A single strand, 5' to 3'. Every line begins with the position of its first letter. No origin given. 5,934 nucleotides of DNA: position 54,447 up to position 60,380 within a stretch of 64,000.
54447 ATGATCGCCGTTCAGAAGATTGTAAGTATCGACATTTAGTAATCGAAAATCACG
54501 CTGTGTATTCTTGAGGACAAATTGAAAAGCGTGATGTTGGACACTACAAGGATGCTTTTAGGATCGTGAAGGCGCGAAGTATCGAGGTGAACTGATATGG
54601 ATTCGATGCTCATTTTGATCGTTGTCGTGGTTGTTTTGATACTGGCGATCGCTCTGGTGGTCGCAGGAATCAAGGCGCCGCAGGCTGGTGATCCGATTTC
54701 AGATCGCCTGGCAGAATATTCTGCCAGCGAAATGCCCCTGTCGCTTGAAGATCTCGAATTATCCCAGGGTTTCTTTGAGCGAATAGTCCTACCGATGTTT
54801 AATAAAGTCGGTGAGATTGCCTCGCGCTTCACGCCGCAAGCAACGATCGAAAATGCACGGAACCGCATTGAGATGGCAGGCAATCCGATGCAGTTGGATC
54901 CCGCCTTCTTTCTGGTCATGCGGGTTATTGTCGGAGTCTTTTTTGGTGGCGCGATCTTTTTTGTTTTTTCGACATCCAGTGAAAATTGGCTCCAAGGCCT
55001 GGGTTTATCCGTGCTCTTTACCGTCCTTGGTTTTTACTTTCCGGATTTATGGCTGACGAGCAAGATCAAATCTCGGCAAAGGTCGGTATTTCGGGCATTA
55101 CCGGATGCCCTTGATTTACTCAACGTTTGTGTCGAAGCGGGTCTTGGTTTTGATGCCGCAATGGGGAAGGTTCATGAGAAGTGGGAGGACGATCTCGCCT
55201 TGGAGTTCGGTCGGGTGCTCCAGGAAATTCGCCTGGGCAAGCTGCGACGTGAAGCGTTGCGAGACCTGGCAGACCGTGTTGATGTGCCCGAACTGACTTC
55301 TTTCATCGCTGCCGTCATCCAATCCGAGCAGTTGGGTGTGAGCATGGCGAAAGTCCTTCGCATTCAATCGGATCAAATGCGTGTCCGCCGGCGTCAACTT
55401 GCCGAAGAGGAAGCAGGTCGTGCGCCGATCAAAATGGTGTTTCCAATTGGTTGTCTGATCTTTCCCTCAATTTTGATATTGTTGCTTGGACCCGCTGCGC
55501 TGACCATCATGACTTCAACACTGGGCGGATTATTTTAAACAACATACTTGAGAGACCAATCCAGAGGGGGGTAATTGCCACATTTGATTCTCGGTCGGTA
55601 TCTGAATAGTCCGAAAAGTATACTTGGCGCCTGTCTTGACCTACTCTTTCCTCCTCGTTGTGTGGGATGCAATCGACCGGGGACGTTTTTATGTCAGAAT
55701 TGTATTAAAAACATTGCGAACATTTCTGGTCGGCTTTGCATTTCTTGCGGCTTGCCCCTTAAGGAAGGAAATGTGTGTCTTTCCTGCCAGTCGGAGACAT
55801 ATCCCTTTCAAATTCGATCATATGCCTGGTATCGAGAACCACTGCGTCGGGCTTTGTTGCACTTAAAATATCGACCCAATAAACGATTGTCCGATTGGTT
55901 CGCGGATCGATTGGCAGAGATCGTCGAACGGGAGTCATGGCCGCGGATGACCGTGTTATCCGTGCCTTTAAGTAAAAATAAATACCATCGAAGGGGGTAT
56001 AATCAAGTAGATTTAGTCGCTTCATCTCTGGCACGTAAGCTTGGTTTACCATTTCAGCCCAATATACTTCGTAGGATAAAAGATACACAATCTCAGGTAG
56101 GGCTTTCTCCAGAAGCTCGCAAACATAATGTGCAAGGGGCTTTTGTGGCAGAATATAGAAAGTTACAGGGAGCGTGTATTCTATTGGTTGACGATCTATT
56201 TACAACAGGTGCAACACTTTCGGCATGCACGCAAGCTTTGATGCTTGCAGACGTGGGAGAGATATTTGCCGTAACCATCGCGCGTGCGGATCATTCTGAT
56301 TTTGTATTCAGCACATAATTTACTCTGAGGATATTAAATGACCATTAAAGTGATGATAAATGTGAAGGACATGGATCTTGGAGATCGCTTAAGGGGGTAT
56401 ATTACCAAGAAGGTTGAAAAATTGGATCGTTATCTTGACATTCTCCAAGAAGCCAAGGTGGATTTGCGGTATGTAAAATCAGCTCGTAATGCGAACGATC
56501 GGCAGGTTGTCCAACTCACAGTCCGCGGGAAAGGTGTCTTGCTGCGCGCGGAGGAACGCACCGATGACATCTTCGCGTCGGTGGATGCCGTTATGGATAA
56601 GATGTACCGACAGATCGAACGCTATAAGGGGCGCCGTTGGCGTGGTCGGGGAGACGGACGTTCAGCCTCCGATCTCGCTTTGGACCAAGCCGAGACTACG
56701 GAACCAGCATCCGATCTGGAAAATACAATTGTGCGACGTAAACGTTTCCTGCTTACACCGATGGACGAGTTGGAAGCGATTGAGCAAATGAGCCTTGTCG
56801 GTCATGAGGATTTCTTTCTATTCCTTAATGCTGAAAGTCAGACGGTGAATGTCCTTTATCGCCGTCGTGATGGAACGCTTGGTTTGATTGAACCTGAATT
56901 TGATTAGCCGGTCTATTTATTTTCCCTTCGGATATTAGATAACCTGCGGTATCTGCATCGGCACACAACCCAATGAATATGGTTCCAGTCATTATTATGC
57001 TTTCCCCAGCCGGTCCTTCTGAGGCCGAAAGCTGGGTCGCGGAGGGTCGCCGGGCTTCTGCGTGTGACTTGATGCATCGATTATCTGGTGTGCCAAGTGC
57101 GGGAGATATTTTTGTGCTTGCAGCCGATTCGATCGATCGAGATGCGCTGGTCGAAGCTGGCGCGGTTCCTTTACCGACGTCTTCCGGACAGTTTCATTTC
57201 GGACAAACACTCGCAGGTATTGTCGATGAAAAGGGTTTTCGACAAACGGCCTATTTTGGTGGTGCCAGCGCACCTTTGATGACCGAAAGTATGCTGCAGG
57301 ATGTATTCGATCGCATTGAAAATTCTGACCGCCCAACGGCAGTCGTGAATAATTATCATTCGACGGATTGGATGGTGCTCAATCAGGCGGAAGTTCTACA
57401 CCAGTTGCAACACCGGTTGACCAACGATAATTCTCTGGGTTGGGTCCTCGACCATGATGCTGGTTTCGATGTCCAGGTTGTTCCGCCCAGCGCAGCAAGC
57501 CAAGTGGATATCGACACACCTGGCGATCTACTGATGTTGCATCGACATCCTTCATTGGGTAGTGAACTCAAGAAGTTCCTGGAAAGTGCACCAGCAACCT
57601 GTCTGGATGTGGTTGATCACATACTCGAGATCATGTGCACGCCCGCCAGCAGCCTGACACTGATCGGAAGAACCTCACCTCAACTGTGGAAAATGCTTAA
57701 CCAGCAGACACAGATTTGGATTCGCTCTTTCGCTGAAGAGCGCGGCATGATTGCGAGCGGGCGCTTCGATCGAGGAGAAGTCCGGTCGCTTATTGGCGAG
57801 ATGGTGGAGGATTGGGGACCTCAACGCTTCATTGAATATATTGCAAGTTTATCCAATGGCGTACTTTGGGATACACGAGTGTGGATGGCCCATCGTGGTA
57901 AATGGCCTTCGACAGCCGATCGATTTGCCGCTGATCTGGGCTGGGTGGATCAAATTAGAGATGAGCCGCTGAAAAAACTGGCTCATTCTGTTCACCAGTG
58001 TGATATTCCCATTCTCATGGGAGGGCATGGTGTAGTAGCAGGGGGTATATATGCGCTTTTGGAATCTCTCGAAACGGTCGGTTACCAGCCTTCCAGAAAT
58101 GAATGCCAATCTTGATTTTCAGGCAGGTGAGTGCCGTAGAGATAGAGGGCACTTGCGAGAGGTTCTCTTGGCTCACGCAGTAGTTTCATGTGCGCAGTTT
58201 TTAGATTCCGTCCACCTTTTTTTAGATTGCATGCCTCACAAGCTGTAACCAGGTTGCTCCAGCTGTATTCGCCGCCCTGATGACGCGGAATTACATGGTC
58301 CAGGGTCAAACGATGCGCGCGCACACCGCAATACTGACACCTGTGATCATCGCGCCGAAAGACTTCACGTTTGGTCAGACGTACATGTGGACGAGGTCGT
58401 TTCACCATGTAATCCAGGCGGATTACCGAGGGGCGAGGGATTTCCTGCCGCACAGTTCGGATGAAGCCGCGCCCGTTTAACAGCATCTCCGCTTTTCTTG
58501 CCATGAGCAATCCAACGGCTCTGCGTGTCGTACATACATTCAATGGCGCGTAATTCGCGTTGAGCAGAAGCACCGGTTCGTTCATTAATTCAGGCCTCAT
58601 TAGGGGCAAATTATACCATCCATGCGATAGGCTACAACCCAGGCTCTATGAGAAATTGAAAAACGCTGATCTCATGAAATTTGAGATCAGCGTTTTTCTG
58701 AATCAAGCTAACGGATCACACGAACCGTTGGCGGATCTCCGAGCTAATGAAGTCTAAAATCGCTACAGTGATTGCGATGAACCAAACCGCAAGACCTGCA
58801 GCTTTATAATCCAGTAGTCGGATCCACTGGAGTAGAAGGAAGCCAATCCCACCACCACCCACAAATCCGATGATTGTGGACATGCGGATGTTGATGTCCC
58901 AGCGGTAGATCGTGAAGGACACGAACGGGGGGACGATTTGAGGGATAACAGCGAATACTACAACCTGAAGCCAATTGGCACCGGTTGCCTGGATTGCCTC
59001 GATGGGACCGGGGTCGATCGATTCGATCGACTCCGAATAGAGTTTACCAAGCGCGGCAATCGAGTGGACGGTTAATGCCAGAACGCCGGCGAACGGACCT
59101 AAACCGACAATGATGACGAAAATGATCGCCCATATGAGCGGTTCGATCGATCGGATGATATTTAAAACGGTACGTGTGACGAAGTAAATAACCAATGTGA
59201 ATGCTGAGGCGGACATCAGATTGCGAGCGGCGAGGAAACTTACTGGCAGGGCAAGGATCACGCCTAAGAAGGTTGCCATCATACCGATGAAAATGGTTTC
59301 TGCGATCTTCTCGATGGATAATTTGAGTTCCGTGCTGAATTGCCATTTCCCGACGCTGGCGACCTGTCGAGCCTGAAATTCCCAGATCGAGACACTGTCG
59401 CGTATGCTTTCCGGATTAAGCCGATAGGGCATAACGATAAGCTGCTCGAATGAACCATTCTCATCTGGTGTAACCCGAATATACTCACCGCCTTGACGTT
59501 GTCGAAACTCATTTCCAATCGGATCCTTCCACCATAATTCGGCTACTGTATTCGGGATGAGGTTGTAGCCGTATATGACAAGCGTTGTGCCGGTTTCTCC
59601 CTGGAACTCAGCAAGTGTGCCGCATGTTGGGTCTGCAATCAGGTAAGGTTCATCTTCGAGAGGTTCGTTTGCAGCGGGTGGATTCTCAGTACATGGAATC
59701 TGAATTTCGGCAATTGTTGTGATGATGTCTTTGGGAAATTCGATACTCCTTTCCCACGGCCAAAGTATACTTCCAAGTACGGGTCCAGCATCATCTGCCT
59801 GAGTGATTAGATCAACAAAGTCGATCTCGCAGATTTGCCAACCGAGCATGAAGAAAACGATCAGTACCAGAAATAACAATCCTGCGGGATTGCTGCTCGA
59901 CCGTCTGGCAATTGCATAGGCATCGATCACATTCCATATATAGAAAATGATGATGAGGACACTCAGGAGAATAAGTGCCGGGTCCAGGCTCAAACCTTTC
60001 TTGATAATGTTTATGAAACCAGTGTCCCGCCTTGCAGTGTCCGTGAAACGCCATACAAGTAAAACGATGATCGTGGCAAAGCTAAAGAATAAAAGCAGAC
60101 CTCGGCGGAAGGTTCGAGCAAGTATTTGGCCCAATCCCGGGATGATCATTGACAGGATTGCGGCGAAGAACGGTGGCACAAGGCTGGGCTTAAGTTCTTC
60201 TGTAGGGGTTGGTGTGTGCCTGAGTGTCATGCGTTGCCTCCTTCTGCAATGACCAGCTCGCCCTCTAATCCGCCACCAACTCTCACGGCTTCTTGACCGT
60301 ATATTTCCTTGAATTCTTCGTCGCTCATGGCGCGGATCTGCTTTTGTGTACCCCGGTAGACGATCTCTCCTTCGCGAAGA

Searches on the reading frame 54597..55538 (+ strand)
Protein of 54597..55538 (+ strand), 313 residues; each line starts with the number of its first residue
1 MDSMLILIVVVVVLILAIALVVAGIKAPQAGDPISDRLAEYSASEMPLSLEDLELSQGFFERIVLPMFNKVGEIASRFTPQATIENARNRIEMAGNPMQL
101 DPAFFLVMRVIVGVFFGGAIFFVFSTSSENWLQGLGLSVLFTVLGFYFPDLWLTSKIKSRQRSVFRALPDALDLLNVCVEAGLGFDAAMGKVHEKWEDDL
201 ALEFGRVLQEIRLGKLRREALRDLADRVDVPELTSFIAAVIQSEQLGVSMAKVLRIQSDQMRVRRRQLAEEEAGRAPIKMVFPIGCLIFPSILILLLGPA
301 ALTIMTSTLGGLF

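Call 57: search_protein_families(library=pfam, proteins=[window:54597-55538:+], max_evalue=0.00001)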
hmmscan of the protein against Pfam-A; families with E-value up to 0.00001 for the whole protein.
window:54597-55538:+ (313 aa): 1 family
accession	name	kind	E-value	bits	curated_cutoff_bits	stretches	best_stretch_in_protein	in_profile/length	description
PF00482.28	T2SSF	-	1e-14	55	25.2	1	172-297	2-124/125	Type II secretion system (T2SS), protein F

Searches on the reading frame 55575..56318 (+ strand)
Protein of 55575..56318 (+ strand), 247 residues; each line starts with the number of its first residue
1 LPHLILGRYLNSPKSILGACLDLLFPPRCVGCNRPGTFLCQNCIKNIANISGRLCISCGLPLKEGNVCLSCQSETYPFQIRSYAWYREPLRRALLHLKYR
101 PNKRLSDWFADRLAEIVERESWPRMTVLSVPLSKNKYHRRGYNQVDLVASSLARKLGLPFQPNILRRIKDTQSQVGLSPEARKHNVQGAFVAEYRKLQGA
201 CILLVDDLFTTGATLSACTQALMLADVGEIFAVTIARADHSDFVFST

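Call 57: search_protein_families(library=pfam, proteins=[window:55575-56318:+], max_evalue=0.00001)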
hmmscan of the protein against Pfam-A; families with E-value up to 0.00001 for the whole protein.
window:55575-56318:+ (247 aa): 1 family
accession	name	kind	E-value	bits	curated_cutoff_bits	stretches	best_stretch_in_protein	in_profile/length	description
PF18912.6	DZR_2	-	1.2e-11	44.7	27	1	21-72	2-56/56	Double zinc ribbon domain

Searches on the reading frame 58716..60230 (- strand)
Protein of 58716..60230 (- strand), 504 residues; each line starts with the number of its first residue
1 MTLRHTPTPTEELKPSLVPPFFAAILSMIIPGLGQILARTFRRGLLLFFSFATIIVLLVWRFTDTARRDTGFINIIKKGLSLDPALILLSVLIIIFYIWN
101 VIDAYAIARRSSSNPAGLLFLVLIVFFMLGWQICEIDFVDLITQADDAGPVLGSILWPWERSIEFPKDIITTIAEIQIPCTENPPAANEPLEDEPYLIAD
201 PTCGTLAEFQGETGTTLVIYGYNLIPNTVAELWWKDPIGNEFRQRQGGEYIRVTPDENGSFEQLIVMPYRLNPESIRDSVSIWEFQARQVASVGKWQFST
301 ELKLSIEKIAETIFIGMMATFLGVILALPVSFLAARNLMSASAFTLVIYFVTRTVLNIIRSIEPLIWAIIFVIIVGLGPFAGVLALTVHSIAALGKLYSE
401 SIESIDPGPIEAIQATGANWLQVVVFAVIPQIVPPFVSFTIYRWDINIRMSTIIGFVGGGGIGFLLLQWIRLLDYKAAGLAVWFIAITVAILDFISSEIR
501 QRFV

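Call 57: search_protein_families(library=pfam, proteins=[window:58716-60230:-], max_evalue=0.00001)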
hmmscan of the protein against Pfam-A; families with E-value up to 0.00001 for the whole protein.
window:58716-60230:- (504 aa): 1 family
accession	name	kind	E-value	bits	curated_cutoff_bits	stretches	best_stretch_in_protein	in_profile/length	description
PF00528.27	BPD_transp_1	-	5.7e-13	49.4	26.4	1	346-496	14-171/184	Binding-protein-dependent transport system inner membrane component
